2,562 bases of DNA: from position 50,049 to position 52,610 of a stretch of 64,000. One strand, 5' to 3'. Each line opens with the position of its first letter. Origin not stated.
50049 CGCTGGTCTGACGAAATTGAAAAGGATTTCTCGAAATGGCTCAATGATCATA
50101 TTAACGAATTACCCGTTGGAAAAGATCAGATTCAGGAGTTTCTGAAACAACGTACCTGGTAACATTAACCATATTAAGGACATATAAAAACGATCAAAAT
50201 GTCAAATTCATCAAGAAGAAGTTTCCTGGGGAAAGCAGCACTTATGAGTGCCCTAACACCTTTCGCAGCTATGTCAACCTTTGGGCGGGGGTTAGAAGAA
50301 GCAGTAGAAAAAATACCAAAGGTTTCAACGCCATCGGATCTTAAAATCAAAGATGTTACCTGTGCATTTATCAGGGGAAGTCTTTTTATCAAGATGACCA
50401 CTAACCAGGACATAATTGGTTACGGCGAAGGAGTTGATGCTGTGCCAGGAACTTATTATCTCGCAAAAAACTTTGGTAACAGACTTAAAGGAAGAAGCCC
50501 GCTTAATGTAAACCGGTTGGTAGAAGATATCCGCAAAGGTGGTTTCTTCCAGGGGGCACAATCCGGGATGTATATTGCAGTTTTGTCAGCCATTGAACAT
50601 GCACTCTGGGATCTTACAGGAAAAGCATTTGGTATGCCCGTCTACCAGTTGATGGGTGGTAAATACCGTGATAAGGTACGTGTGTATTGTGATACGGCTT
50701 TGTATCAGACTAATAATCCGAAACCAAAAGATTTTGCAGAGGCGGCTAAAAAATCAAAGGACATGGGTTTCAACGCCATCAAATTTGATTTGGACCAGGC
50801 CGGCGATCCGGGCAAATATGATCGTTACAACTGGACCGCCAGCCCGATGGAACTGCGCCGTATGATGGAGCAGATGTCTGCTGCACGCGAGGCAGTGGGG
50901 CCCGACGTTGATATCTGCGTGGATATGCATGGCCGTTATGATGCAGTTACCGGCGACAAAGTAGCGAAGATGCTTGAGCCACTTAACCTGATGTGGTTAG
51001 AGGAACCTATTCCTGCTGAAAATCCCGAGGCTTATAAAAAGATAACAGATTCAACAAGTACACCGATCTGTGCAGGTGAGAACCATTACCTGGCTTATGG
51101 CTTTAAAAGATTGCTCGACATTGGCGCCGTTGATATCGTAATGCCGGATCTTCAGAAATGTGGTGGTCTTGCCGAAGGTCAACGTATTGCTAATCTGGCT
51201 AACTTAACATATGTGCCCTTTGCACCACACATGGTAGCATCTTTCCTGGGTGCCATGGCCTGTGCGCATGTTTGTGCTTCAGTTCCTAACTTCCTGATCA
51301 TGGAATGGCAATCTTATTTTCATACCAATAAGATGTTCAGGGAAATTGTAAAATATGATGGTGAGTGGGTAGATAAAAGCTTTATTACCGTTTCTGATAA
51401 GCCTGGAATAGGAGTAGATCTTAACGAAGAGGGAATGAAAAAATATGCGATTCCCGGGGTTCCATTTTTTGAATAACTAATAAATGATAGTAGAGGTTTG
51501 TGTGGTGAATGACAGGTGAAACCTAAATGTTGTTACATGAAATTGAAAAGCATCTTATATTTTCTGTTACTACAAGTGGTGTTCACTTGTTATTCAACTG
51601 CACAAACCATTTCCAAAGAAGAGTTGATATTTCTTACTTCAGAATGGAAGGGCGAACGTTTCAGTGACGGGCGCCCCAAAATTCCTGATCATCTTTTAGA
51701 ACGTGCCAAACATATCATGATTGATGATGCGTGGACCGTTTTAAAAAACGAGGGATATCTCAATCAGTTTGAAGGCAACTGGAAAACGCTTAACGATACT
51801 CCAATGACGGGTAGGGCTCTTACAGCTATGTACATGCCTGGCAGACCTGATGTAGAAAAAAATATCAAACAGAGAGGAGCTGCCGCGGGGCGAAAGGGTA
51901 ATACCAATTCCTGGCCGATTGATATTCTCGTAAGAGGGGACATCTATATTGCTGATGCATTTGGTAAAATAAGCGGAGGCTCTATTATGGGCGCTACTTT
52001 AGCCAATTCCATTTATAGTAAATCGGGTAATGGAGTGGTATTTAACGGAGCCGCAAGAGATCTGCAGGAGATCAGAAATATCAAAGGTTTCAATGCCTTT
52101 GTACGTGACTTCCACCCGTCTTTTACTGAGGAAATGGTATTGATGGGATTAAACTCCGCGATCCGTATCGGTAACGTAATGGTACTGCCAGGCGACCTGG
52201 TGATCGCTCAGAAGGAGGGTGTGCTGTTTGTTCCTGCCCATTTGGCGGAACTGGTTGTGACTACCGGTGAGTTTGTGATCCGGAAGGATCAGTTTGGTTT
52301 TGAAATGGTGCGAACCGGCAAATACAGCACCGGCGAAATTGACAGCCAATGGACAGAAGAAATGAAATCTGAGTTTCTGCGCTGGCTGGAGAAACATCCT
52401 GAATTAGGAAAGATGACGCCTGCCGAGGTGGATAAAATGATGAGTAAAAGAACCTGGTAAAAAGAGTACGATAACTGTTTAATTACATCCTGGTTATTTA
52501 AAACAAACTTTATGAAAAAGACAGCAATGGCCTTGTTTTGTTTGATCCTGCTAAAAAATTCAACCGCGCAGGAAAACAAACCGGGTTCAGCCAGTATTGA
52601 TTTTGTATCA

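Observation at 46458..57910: Candidate periplasmic oxidative sugar-acid pathway built from exported versions of normally cytoplasmic enzymes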

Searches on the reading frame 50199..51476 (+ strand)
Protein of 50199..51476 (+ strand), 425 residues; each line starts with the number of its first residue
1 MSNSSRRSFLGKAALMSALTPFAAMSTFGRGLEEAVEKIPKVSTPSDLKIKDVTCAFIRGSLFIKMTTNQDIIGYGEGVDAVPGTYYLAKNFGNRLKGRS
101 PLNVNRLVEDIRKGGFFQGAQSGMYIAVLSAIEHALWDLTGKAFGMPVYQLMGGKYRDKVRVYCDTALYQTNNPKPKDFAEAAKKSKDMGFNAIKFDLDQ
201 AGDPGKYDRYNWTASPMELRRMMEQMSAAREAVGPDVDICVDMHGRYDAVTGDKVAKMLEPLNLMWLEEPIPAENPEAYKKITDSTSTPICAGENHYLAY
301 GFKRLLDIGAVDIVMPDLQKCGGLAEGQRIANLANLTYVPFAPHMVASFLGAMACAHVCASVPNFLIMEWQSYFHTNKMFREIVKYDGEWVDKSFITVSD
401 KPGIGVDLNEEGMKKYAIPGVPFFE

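Call 3: search_protein_families(library=pfam, proteins=[window:50199-51476:+], max_evalue=0.01)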
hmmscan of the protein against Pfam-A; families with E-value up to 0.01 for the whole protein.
window:50199-51476:+ (425 aa): 2 families
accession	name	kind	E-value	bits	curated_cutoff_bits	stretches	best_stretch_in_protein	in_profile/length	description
PF13378.12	MR_MLE_C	-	5.9e-59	199.9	29.4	1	179-411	2-218/219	Enolase C-terminal domain-like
PF02746.21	MR_MLE_N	-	3.8e-08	34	22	1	63-153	30-117/117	Mandelate racemase / muconate lactonizing enzyme, N-terminal domain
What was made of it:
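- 50199..51476 (+): Enolase-superfamily (MR_MLE) acid-sugar dehydratase with a twin-arginine signal (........, about residues 1-30). Pfam MR_MLE_C at 200 bits and MR_MLE_N at 34 bits (call 3).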

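Call 4: search_protein_families(library=ncbifam, proteins=[window:50199-51476:+], max_evalue=0.01)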
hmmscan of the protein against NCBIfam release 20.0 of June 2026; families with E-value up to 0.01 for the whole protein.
window:50199-51476:+ (425 aa): 15 families
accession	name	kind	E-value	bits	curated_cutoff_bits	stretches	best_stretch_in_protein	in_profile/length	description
NF010624.0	PRK14017.1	equivalog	9.9e-73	245.4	311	1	61-417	15-361/382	galactonate dehydratase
NF040790.2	glucon_galact_dh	equivalog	1.8e-64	218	750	1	61-421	25-374/390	bifunctional D-gluconate/D-galactonate dehydratase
NF043051.1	ManoateDhtManD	equivalog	4.1e-53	180.7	550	2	216-417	185-384/403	D-mannonate dehydratase ManD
NF011654.0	PRK15072.1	subfamily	4.9e-49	167.3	430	1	57-417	13-385/404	D-galactonate dehydratase family protein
NF040866.1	AraD_Arch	equivalog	3.1e-41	141.6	650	1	65-417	38-370/372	arabinonate dehydratase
NF011968.0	PRK15440.1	equivalog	3.8e-38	131.4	393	1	59-412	57-387/395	L-rhamnonate dehydratase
NF047820.1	TalGalacDh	equivalog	4.9e-38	131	500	1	64-411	41-359/371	L-talarate/galactarate dehydratase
TIGR02534.1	mucon_cyclo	subfamily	2.3e-24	86.1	334.95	1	62-416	30-365/368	muconate/chloromuconate family cycloisomerase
TIGR01928.1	menC_lowGC_arch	equivalog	8e-14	51.4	200.65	1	222-334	160-271/325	o-succinylbenzoate synthase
NF043002.1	HProlDhtase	equivalog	2.5e-12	46.3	500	1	125-408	98-354/366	cis-3-hydroxy-L-proline dehydratase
NF042940.1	racemase_DgcA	equivalog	2e-11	43.7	400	1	130-361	86-286/323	N-acetyl-D-Glu racemase DgcA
NF011708.0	PRK15129.1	equivalog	3.9e-09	36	343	1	222-337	157-267/321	L-Ala-D/L-Glu epimerase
NF041118.1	A_G_epim_Thtga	equivalog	1e-06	28.1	500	1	127-374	96-321/341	L-Ala-D/L-Glu epimerase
TIGR03247.1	glucar-dehydr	equivalog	0.00034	19.5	828.7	1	124-414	104-403/441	glucarate dehydratase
NF002782.0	PRK02901.1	equivalog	0.00043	19.4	288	1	219-365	117-261/328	o-succinylbenzoate synthase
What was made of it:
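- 50199..51476 (+): Best NCBIfam model is galactonate dehydratase at 245 bits, below its 311-bit cut-off (call 4).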

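Call 7: find_homologous_proteins(query=window:50199-51476:+, max_evalue=1e-20)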
Query window:50199-51476:+ (425 aa): 5702 proteins with E <= 1e-20 among 8000 candidates; the best 120 are listed.
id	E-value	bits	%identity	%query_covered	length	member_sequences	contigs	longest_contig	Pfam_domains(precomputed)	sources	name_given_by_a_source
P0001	1.0e-271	919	91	100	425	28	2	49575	PF13378.13,PF02746.22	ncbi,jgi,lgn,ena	-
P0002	2.6e-255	865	85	99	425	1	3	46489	PF13378.13,PF02746.22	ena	-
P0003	3.8e-254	861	85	100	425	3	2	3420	PF13378.13,PF02746.22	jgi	jgi:galactonate dehydratase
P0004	5.3e-254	861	85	99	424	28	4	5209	PF13378.13,PF02746.22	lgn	-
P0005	4.4e-250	848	84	99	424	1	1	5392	PF13378.13,PF02746.22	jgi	jgi:galactonate dehydratase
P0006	1.2e-249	846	85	100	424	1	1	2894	PF13378.13,PF02746.22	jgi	jgi:galactonate dehydratase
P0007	1.6e-249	846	85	100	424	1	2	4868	PF13378.13,PF02746.22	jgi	jgi:galactonate dehydratase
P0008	1.3e-248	843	84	99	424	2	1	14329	PF13378.13,PF02746.22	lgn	-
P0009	2.5e-248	842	83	100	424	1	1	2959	PF13378.13,PF02746.22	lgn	-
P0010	2.6e-248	842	84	99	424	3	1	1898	PF13378.13,PF02746.22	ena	-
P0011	3.4e-248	841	83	99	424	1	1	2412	PF13378.13,PF02746.22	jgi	jgi:galactonate dehydratase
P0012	3.8e-248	841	84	99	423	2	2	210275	PF13378.13,PF02746.22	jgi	jgi:galactonate dehydratase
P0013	6.3e-248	841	83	99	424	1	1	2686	PF13378.13,PF02746.22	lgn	-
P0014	7.6e-248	840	83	99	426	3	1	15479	PF13378.13,PF02746.22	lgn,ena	-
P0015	7.7e-248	840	84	99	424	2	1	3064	PF13378.13,PF02746.22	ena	-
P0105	4.4e-228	775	77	100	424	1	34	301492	PF13378.13,PF02746.22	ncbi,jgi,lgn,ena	jgi:galactonate dehydratase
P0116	1.1e-227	774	77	100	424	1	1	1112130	PF13378.13,PF02746.22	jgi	jgi:galactonate dehydratase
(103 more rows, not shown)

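Call 8: find_encoding_contigs(protein=P0116, flank=10000, max_places=3)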
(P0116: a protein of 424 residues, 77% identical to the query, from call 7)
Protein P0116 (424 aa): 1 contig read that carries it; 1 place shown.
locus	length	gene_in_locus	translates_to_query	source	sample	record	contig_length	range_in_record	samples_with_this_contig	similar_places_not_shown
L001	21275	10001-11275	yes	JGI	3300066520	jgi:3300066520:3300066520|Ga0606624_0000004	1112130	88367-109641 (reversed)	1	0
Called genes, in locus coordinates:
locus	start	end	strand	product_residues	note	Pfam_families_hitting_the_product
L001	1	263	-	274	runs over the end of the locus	PF01557:FAA_hydrolase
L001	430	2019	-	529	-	PF12771:SusD-like_2, PF12741:SusD-like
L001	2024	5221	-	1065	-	PF13620:CarboxypepD_reg (weak), PF13715:CarbopepD_reg_2, PF07715:Plug, PF00593:TonB_dep_Rec_b-barrel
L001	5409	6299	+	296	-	PF12833:HTH_18, PF00165:HTH_AraC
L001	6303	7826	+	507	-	PF00370:FGGY_N, PF02782:FGGY_C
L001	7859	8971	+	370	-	PF13593:SBF_like, PF01758:SBF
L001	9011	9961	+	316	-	PF03737:RraA-like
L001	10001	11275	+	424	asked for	PF02746:MR_MLE_N, PF13378:MR_MLE_C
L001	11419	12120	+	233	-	PF00293:NUDIX, PF19368:WHD_AraR (weak), PF21906:WHD_NrtR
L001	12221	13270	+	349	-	PF08240:ADH_N, PF16912:Glu_dehyd_C (weak), PF00107:ADH_zinc_N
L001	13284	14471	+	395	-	PF00756:Esterase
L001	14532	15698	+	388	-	PF00756:Esterase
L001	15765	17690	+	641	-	PF00756:Esterase, PF02230:Abhydrolase_2 (faint), PF00756:Esterase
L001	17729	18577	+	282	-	PF03629:SASA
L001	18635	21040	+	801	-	PF07944:Beta-AFase-like_GH127_cat, PF20736:Glyco_hydro127M, PF16375:DUF4986, PF20620:DUF6805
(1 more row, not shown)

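Call 9: find_encoding_contigs(protein=P0105, flank=10000, max_places=3)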
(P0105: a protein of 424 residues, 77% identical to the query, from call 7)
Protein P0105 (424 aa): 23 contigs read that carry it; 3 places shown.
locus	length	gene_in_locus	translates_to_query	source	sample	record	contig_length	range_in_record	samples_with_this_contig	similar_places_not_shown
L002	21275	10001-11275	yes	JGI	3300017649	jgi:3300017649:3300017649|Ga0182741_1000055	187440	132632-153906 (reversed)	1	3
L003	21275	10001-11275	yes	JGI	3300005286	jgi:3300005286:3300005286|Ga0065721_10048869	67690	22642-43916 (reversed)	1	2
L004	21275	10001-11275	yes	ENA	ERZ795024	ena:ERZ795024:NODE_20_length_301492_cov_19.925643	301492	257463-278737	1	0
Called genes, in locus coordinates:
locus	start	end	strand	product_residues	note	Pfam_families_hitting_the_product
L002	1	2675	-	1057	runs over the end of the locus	PF13620:CarboxypepD_reg, PF13715:CarbopepD_reg_2, PF07715:Plug, PF14905:OMP_b-brl_3 (weak)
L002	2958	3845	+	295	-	PF12833:HTH_18, PF00165:HTH_AraC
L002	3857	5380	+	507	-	PF00370:FGGY_N, PF02782:FGGY_C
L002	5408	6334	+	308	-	PF03737:RraA-like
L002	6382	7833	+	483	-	PF02746:MR_MLE_N, PF13378:MR_MLE_C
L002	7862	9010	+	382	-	PF13593:SBF_like, PF01758:SBF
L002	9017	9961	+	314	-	PF03737:RraA-like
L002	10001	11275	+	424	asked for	PF02746:MR_MLE_N, PF13378:MR_MLE_C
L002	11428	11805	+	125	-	-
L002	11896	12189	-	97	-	PF00072:Response_reg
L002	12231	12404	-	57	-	-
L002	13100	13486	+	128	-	PF03779:SPW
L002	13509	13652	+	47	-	-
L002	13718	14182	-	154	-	PF00011:HSP20, PF17886:ArsA_HSP20 (weak)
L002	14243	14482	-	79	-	-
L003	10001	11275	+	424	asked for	PF02746:MR_MLE_N, PF13378:MR_MLE_C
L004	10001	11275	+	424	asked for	PF02746:MR_MLE_N, PF13378:MR_MLE_C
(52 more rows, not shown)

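Call 14: search_solved_structures(query=window:50199-51476:+, max_evalue=1e-20, show_alignments=1)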
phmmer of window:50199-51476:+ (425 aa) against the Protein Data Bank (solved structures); distinct sequences matched with E-value up to 1e-20: 74 (the best 60 are shown).
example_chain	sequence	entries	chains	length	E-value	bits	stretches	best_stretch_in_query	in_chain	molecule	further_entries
2qq6_A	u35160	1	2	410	2.6e-91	309.7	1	49-424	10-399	Mandelate racemase/muconate lactonizing enzyme-like protein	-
2o56_A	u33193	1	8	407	4.3e-55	190.4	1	62-416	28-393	Putative mandelate racemase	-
2gl5_A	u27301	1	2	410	6.3e-54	186.6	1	47-417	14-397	putative dehydratase protein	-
4e6m_A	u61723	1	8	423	8.3e-54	186.2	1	47-417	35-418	Putative dehydratase protein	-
4e5t_A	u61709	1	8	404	5.7e-51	176.9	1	61-413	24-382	Mandelate racemase / muconate lactonizing enzyme, C-terminal domain protein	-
4e4u_A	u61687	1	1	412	5.4e-50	173.7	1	62-416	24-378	Mandalate racemase/muconate lactonizing enzyme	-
3sjn_A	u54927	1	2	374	3.3e-49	171.1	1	51-418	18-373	Mandelate racemase/muconate lactonizing protein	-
2ox4_A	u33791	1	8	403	1.5e-47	165.6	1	62-411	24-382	Putative mandelate racemase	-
3rr1_A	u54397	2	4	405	3e-45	158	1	62-410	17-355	Putative D-galactonate dehydratase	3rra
2pod_A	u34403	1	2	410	1.7e-44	155.6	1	211-411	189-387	Mandelate racemase / muconate lactonizing enzyme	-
2poz_A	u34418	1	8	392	1.3e-43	152.6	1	62-416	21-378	Putative dehydratase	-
4j3z_A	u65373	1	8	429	2.6e-40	141.7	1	62-411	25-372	Mandelate racemase/muconate lactonizing enzyme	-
4ggb_A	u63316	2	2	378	2.2e-39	138.7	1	59-419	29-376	Putative uncharacterized protein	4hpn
3v3w_A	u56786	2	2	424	4.1e-39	137.8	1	53-416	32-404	Starvation sensing protein rspA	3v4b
4dx3_A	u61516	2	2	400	1.3e-38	136.1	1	213-416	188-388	Mandelate racemase / muconate lactonizing enzyme family protein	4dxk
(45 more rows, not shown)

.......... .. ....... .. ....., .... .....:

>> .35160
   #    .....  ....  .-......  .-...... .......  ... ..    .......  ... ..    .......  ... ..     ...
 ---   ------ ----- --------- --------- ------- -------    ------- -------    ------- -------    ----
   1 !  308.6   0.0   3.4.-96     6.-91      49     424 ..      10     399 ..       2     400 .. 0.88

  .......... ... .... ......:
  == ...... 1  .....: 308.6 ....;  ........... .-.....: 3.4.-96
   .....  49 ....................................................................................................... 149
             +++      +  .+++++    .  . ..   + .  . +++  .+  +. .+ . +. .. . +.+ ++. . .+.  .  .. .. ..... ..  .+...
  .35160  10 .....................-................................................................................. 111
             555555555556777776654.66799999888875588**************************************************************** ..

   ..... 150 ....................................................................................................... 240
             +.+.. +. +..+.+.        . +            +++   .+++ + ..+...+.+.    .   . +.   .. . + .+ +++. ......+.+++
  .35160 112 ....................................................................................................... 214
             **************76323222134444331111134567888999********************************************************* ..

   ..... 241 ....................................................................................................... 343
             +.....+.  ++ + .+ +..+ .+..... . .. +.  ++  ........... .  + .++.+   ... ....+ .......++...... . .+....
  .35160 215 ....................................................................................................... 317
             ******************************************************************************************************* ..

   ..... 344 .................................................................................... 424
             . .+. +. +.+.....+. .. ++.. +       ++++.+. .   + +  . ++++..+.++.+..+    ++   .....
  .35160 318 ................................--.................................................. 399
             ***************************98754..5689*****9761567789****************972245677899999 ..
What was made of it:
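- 50199..51476 (+): Nearest structure is 2qq6 at 310 bits (call 14).
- On Enolase superfamily, mandelate-racemase-subgroup acid-sugar dehydratase: 310 bits to structure 2qq6 (call 14).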

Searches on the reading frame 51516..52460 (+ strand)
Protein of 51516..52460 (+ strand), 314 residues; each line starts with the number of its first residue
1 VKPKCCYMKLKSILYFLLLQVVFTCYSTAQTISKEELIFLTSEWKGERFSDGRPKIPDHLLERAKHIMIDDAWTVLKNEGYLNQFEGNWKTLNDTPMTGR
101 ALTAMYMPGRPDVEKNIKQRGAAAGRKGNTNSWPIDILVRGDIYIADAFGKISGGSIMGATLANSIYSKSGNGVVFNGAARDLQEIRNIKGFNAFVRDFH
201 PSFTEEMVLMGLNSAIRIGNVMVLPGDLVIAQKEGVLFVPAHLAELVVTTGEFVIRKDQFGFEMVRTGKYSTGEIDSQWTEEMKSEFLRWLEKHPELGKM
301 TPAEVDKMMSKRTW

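Call 3: search_protein_families(library=pfam, proteins=[window:51516-52460:+], max_evalue=0.01)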
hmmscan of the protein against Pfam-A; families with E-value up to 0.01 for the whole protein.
window:51516-52460:+ (314 aa): 1 family
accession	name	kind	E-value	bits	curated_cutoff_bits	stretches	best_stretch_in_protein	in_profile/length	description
PF03737.21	RraA-like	-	2.7e-16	60.6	24.5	1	76-237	8-151/152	Aldolase/RraA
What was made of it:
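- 51537..52460 (+): RraA-fold protein 2 (type T3), with a Sec signal peptide. It lacks the Asp equivalent to D102 of HMG/CHA aldolase (GAT instead of GDN). Pfam RraA-like at 61 bits (call 3).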

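Call 4: search_protein_families(library=ncbifam, proteins=[window:51516-52460:+], max_evalue=0.01)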
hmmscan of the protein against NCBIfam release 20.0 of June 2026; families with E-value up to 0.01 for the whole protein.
window:51516-52460:+ (314 aa): 9 families
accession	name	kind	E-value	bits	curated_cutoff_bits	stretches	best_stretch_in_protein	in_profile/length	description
NF006093.0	PRK08245.1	subfamily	2.5e-26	92.5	208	1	59-293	9-237/240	hypothetical protein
NF009399.0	PRK12764.1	equivalog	5.1e-19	68.7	444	1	74-274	286-479/501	fumarylacetoacetate hydrolase family protein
NF004850.0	PRK06201.1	subfamily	6.4e-14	52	231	1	135-278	75-216/222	hypothetical protein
NF005442.0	PRK07028.1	equivalog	1.2e-11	43.9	593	1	135-254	284-400/430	bifunctional hexulose-6-phosphate synthase/ribonuclease regulator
NF006731.0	PRK09262.1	equivalog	7e-11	42.1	179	1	135-253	76-192/229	4-carboxy-4-hydroxy-2-oxoadipate aldolase/oxaloacetate decarboxylase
TIGR02798.1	ligK_PcmE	equivalog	7.6e-11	42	304.5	1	137-250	72-183/222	4-carboxy-4-hydroxy-2-oxoadipate aldolase/oxaloacetate decarboxylase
NF009134.0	PRK12487.1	equivalog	1.5e-06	28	196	1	143-241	60-156/161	putative 4-hydroxy-4-methyl-2-oxoglutarate aldolase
NF006875.0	PRK09372.1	equivalog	1.9e-06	27.7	136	1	155-243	71-158/161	ribonuclease E activity regulator RraA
TIGR01935.1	NOT-MenG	subfamily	5.9e-06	26.2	123.8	1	141-237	54-148/150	RraA family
